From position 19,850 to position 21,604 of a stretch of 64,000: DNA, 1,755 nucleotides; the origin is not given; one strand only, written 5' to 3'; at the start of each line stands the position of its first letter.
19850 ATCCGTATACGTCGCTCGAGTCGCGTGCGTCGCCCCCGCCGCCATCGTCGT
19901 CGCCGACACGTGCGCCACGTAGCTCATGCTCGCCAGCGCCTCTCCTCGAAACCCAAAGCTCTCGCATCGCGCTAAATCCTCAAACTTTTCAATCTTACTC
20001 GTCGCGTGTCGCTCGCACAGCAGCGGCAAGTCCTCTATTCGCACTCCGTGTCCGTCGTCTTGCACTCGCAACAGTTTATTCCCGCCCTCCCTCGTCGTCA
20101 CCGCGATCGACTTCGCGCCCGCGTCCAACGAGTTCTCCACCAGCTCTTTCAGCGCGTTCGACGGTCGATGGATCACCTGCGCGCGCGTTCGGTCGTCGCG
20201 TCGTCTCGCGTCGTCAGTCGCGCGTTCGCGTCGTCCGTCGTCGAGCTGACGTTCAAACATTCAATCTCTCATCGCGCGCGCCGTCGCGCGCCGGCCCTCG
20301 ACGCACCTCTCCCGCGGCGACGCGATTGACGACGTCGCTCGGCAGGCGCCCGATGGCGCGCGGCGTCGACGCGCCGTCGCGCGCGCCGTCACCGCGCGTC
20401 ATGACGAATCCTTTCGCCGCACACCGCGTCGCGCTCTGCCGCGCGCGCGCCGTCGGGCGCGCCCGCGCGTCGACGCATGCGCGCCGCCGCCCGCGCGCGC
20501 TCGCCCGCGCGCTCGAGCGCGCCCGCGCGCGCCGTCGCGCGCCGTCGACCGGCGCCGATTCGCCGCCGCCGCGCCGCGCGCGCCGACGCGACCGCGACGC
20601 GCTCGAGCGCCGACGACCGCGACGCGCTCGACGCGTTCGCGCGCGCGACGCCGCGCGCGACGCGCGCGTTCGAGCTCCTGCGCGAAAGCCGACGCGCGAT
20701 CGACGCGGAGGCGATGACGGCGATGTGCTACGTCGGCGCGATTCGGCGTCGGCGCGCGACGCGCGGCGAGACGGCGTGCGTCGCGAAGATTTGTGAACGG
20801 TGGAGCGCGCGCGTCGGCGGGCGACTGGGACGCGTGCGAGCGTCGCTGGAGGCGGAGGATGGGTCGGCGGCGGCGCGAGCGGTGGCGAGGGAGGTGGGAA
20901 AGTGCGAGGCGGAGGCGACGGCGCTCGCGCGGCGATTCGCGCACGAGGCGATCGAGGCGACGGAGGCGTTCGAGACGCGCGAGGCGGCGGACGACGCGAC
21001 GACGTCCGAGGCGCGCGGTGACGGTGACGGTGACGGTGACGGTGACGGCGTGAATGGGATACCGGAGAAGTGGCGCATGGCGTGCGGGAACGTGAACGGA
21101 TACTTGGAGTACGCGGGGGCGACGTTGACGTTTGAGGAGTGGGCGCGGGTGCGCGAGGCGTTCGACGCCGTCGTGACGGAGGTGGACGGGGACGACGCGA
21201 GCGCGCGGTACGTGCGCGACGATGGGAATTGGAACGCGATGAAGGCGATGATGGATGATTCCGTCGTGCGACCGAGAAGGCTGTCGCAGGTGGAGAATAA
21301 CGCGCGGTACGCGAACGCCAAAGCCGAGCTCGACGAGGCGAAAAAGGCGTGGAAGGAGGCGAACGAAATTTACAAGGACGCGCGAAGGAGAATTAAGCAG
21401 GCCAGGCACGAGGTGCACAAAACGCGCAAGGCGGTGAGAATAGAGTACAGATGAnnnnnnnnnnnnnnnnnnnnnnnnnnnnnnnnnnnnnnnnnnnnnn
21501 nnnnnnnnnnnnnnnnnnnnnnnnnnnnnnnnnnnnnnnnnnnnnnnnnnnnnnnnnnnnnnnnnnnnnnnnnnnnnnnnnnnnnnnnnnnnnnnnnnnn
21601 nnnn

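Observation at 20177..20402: MLH1's conserved N-terminus lies in a cryptic first exon, and the apparent ORF start is intronic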

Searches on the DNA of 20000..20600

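Call 56: search_rna_families(source=window, start=20000, end=20600, threshold=evalue, max_evalue=1)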
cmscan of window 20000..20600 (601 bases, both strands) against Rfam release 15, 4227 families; matches with E-value up to 1: 0.
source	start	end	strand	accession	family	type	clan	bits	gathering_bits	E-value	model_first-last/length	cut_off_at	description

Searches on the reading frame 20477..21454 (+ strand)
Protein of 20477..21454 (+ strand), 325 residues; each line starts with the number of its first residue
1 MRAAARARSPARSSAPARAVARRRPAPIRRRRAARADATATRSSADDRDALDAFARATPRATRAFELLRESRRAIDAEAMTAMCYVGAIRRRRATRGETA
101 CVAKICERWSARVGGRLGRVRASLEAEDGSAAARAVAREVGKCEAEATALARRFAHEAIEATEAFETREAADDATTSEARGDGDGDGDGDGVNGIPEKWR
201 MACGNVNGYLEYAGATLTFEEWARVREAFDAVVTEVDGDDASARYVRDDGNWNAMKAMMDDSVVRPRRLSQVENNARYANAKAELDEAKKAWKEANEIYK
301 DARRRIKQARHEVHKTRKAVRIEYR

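Call 4: search_protein_families(library=pfam, proteins=[window:20477-21454:+])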
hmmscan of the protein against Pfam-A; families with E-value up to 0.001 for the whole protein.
window:20477-21454:+ (325 aa): 0 families
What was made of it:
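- Tried and rejected: It has no Pfam family (call 4).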

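Call 28: list_cluster_members(proteins=[P0053, P0033, window:20477-21451:+])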
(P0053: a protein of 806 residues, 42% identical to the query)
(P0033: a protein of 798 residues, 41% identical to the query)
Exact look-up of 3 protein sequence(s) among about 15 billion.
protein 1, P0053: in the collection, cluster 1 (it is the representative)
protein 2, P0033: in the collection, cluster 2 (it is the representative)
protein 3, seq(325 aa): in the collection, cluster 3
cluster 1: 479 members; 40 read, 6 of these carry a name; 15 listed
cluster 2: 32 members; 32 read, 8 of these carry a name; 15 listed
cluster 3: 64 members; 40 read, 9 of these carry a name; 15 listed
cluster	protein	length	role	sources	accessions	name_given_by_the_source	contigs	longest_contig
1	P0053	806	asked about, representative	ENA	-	-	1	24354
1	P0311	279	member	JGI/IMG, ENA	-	DNA mismatch repair protein MLH1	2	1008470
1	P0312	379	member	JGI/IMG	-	DNA mismatch repair protein MLH1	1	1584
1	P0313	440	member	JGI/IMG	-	DNA mismatch repair protein MLH1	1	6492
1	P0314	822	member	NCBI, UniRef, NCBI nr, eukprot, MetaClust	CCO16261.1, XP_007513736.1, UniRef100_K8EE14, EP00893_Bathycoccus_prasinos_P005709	MLH1 [Bathycoccus prasinos] | MLH1 n=1 Tax=Bathycoccus prasinos TaxID=41875 RepID=K8EE14_9CHLO | XP_007513736.1 MLH1 [Bathycoccus prasinos]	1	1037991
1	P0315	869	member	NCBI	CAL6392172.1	unnamed protein product [Bathycoccus prasinos]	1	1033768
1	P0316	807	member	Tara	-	strand:- start:4204 stop:6627 length:2424 start_codon:yes stop_codon:yes ...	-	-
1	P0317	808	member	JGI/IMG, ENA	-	-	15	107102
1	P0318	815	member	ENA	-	-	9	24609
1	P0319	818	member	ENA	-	-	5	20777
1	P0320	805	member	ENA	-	-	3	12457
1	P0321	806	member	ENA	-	-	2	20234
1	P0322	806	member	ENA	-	-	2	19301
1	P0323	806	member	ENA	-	-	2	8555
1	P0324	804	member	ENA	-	-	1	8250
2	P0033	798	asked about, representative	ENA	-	-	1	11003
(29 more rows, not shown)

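Call 30: find_encoding_contigs(protein=P0314, flank=1500, max_places=2)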
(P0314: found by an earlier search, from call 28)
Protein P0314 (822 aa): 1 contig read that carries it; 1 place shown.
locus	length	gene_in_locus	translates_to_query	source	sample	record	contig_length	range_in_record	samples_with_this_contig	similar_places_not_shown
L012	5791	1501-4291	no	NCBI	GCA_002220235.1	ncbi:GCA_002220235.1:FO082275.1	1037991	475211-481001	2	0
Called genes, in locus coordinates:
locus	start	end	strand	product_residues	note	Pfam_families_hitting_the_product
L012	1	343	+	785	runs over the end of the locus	PF04134:DCC1-like, PF13499:EF-hand_7 (weak), PF13833:EF-hand_8 (weak), PF00085:Thioredoxin (weak)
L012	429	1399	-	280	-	PF05891:Methyltransf_PK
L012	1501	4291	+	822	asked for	PF02518:HATPase_c (weak), PF13589:HATPase_c_3, PF01119:DNA_mis_repair, PF16413:Mlh1_C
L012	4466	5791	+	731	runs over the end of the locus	PF01321:Creatinase_N, PF16189:Creatinase_N_2, PF00557:Peptidase_M24, PF16188:Peptidase_M24_C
